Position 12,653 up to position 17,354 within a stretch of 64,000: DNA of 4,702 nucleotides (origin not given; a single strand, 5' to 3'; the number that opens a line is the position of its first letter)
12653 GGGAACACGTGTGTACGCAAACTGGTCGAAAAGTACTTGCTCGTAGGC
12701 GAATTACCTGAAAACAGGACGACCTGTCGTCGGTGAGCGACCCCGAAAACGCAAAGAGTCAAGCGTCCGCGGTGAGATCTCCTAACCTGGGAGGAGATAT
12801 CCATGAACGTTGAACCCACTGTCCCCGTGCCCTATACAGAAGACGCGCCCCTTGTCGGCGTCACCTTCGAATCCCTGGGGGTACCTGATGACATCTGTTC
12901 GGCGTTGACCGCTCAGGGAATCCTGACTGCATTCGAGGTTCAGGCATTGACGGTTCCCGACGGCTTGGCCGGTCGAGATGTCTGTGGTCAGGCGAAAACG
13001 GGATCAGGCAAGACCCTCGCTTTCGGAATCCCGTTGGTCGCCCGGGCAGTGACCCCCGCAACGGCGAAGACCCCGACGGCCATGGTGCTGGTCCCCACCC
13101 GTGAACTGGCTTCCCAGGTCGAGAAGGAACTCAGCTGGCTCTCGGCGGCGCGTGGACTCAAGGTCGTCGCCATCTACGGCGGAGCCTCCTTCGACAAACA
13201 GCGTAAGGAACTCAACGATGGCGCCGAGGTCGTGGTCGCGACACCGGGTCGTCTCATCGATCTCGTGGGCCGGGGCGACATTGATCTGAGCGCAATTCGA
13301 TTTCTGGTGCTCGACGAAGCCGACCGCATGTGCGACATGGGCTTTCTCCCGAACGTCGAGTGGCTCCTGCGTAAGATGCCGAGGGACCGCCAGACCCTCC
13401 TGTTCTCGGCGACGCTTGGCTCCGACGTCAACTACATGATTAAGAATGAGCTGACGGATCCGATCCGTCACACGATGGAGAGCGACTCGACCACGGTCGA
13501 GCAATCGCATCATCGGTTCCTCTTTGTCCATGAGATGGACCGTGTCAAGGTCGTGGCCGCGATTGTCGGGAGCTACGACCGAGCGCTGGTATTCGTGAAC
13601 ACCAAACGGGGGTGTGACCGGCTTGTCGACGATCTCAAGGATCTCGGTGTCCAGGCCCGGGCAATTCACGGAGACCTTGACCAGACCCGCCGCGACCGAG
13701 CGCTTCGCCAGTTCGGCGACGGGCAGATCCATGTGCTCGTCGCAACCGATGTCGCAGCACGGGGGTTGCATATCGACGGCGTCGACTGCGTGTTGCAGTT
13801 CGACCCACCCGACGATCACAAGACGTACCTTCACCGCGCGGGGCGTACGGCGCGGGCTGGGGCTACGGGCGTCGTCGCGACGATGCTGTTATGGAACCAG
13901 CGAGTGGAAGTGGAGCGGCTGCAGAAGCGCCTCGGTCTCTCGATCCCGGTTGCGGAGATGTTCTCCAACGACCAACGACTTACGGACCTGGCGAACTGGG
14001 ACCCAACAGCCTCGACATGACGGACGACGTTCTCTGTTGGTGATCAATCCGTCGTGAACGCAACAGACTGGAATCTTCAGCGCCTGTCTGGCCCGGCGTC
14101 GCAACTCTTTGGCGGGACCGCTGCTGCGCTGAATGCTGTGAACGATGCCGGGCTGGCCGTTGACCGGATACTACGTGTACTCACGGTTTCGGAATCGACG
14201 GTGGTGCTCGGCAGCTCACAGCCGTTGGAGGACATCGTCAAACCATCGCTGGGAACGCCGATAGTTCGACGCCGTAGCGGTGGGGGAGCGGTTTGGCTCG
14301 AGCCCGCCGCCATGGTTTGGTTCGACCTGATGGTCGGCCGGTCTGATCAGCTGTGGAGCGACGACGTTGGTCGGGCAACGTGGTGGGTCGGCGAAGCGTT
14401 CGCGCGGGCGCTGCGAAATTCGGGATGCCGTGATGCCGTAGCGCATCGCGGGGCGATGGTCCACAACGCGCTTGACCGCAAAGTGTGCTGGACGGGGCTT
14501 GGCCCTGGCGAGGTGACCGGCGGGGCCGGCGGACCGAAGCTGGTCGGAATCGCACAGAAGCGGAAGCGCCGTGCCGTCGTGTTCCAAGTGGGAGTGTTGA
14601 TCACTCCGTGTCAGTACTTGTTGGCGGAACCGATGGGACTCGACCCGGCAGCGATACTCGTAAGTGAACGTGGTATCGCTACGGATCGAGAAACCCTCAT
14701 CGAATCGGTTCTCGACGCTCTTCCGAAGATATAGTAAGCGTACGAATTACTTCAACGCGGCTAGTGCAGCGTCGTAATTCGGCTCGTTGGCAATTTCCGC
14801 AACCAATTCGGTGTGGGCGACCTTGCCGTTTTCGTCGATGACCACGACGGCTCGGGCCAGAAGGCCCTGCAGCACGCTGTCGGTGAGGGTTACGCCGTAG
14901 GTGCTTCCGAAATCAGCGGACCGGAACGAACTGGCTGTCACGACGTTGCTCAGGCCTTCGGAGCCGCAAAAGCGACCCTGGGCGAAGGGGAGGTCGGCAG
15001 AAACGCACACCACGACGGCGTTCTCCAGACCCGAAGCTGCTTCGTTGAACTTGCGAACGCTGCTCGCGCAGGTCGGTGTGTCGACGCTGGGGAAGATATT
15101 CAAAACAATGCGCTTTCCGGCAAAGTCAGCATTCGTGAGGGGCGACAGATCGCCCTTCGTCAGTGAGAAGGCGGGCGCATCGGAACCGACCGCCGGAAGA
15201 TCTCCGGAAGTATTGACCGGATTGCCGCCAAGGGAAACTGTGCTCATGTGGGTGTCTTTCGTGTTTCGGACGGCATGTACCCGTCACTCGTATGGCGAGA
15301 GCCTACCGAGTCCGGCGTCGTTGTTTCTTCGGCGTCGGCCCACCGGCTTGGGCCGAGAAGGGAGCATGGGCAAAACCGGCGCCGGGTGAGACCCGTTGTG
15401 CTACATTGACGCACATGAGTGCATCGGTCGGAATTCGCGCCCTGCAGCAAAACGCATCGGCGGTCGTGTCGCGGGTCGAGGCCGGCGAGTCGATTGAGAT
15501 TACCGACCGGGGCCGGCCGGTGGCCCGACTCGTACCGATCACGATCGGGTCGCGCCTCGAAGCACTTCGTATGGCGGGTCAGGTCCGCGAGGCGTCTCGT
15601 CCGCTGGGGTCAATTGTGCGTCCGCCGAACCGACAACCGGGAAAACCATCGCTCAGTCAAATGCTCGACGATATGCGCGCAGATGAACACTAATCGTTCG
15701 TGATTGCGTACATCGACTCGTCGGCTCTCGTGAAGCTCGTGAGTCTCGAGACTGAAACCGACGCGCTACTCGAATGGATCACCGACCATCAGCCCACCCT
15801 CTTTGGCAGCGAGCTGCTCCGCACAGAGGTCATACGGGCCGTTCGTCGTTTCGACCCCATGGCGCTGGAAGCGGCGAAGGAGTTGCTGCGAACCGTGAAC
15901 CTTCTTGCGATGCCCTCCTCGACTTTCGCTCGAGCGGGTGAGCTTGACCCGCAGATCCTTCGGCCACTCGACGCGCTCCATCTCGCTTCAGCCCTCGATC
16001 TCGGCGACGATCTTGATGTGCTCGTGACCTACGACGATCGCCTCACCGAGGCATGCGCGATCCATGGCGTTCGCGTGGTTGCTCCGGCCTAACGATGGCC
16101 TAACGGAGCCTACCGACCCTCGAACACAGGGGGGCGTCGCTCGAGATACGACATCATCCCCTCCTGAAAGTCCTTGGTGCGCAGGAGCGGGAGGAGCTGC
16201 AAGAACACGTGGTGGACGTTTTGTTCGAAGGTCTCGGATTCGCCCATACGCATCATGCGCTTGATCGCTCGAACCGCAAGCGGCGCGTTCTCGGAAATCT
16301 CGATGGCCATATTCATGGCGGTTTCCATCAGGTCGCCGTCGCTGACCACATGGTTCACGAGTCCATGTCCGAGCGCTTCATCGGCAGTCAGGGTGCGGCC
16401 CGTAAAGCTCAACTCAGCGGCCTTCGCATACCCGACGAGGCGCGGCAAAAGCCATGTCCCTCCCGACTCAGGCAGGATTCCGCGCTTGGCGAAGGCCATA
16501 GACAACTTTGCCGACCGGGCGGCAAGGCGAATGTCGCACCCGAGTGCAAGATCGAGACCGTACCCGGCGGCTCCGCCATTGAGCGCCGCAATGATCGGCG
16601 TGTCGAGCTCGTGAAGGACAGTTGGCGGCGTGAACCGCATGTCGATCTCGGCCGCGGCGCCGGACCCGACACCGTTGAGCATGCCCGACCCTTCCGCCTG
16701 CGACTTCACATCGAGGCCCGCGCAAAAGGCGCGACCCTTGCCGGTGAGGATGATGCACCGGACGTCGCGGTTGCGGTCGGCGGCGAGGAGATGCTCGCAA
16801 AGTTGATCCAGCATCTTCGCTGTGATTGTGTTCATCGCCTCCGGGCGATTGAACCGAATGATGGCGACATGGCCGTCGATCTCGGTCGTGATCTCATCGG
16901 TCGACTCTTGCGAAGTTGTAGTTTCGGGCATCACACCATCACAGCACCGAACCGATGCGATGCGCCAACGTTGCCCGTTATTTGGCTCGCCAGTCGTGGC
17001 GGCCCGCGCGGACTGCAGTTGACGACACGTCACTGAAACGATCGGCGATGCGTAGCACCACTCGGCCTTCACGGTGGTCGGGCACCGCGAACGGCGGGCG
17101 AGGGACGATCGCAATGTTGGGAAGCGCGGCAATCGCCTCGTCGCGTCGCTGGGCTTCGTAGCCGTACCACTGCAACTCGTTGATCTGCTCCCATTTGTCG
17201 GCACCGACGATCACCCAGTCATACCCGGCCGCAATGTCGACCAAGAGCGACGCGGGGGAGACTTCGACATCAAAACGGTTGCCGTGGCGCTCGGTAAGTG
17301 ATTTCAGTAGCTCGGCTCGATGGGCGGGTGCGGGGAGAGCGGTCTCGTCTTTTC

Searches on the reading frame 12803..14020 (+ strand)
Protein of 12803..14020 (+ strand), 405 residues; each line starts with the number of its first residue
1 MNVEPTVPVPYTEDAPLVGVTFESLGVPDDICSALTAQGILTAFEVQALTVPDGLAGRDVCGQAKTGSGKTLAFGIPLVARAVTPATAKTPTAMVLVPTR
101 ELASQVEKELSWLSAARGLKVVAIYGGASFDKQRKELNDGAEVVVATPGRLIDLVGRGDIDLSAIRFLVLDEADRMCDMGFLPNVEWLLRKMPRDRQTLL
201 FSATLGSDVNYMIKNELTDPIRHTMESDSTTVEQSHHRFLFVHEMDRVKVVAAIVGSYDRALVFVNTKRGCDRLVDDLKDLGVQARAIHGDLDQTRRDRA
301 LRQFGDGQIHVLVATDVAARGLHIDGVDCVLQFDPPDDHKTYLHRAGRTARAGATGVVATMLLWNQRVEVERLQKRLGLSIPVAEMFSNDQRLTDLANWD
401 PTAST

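Call 51: search_protein_families(library=pfam, proteins=[window:12803-14020:+], max_evalue=0.00001)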
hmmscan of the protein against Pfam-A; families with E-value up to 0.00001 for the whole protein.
window:12803-14020:+ (405 aa): 2 families
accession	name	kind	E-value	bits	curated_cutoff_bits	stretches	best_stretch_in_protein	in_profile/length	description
PF00270.35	DEAD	-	2e-46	158.2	26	1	45-209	2-164/167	DEAD/DEAH box helicase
PF00271.37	Helicase_C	-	2.3e-30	105.5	23.5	1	256-353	13-110/110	Helicase conserved C-terminal domain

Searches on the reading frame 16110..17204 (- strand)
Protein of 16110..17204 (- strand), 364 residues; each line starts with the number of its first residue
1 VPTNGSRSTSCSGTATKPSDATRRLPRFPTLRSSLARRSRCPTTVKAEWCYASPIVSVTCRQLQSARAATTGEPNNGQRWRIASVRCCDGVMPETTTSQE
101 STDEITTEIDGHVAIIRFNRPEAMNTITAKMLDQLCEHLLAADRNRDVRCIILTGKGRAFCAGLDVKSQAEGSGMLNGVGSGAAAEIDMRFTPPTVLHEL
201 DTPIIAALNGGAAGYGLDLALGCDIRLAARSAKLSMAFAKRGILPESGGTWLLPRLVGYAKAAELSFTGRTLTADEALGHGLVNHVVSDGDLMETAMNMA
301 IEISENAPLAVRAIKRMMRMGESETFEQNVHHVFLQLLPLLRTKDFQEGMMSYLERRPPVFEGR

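Call 79: search_protein_families(library=pfam, proteins=[window:16110-17204:-], max_evalue=0.00001)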
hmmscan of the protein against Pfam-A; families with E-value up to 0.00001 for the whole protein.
window:16110-17204:- (364 aa): 2 families
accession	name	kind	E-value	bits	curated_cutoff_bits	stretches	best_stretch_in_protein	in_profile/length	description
PF00378.25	ECH_1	-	1.4e-55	188.8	27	1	109-363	2-250/251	Enoyl-CoA hydratase/isomerase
PF16113.10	ECH_2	-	3.6e-32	112.6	27.2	1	114-294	2-179/335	Enoyl-CoA hydratase/isomerase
